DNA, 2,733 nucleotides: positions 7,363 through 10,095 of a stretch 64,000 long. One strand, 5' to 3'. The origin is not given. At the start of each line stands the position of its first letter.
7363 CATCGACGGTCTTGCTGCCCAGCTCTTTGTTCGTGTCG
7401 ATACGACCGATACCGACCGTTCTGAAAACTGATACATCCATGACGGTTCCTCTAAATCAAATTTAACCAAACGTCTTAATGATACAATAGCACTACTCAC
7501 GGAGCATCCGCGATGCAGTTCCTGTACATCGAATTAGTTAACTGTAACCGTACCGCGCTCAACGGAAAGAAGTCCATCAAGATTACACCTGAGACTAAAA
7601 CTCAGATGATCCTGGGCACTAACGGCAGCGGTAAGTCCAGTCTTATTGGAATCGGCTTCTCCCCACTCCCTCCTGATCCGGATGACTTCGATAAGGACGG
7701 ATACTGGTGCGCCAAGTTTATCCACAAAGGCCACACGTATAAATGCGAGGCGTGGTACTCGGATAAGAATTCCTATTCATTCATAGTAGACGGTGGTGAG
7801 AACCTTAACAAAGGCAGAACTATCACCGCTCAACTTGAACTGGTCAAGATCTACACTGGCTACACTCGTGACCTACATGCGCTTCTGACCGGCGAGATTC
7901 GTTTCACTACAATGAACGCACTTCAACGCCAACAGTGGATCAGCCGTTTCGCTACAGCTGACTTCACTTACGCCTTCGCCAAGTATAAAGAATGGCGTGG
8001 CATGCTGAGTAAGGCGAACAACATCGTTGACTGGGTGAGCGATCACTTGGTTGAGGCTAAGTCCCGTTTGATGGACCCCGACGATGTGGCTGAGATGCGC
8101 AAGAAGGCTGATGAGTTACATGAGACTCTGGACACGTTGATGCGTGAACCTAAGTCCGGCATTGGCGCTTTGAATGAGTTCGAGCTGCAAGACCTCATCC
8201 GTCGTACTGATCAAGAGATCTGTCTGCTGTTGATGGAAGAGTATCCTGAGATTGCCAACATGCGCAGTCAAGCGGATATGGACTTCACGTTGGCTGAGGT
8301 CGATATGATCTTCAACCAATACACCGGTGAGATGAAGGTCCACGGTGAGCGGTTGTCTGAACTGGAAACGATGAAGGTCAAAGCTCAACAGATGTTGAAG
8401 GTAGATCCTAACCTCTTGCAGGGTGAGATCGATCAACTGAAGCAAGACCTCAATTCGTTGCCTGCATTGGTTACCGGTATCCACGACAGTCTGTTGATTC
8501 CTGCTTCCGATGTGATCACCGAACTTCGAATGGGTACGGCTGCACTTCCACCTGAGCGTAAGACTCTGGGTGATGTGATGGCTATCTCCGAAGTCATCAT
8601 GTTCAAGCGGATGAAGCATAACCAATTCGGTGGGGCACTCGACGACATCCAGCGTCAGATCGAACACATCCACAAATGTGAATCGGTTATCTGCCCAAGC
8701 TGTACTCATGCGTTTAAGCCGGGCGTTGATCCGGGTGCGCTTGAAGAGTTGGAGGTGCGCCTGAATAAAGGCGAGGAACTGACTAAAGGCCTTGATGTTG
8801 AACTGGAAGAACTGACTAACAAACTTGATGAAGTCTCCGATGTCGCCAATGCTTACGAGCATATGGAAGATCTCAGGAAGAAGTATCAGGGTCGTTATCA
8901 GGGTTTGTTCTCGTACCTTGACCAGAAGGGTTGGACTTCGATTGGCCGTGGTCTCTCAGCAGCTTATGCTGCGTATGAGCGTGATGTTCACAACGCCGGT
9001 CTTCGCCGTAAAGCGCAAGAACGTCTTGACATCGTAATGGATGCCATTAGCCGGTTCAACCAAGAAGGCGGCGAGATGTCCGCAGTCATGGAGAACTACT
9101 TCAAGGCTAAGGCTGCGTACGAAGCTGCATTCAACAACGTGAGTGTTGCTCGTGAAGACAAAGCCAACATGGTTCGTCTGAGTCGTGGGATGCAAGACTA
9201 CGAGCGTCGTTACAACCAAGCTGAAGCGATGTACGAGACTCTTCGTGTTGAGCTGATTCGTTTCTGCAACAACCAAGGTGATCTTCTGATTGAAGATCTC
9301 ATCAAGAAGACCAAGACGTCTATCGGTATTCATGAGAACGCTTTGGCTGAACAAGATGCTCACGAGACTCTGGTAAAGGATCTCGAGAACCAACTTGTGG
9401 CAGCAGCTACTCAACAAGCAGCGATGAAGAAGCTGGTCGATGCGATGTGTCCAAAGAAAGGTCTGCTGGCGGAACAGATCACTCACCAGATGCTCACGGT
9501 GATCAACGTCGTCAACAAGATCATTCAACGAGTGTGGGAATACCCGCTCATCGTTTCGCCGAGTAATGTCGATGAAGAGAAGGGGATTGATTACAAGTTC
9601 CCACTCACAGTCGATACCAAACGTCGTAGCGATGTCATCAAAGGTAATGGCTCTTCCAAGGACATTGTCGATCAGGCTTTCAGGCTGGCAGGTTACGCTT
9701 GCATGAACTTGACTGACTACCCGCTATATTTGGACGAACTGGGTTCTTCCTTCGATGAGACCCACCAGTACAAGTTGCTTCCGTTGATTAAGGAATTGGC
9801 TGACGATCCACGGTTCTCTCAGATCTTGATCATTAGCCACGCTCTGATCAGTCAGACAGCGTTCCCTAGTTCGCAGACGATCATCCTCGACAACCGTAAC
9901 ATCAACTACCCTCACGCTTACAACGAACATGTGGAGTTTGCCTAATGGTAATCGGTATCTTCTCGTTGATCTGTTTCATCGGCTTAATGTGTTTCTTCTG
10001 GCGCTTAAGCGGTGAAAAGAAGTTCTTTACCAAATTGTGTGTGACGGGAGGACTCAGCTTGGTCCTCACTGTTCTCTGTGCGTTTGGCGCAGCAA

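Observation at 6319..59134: Genome-wide family of CATAA-[GC hairpin]-TATG elements, mostly without U-tracts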

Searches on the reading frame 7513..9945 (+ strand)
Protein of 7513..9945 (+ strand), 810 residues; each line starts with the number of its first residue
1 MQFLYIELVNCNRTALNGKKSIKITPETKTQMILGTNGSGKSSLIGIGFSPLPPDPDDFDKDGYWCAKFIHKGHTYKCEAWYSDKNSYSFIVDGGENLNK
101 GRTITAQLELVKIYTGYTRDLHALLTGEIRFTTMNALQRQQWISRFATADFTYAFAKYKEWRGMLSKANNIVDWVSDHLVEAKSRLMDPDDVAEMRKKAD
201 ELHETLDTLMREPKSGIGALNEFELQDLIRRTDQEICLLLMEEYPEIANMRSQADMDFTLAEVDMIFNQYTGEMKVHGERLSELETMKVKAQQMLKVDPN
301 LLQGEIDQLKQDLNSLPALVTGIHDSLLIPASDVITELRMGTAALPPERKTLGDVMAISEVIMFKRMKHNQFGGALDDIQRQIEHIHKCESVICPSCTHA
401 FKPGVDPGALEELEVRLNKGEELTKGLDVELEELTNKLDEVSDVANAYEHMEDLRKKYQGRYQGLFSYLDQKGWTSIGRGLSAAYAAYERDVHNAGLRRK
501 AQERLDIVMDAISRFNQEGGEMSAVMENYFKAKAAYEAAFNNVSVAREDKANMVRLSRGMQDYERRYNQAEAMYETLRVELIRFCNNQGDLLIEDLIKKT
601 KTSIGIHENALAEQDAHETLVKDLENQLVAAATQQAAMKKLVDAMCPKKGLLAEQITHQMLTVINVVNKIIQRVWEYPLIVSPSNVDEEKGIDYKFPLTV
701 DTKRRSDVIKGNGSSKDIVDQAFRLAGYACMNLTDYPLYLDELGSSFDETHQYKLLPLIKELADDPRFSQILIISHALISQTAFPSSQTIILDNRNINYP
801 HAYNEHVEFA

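Call 4: search_protein_families(library=pfam, proteins=[window:7513-9945:+])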
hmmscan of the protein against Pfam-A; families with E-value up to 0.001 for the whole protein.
window:7513-9945:+ (810 aa): 1 family
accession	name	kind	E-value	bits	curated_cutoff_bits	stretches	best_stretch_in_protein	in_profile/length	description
PF02463.25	SMC_N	-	4.8e-06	26.6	40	0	20-45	16-41/220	RecF/RecN/SMC N terminal domain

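Call 5: search_protein_families(library=phrogs, proteins=[window:7513-9945:+])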
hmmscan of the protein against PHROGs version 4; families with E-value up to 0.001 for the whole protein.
window:7513-9945:+ (810 aa): 1 family
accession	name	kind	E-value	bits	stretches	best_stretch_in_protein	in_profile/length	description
phrog_77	-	DNA, RNA and nucleotide metabolism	1.5e-59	203.5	1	1-808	296-962/967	SbcC-like subunit of palindrome specific endonuclease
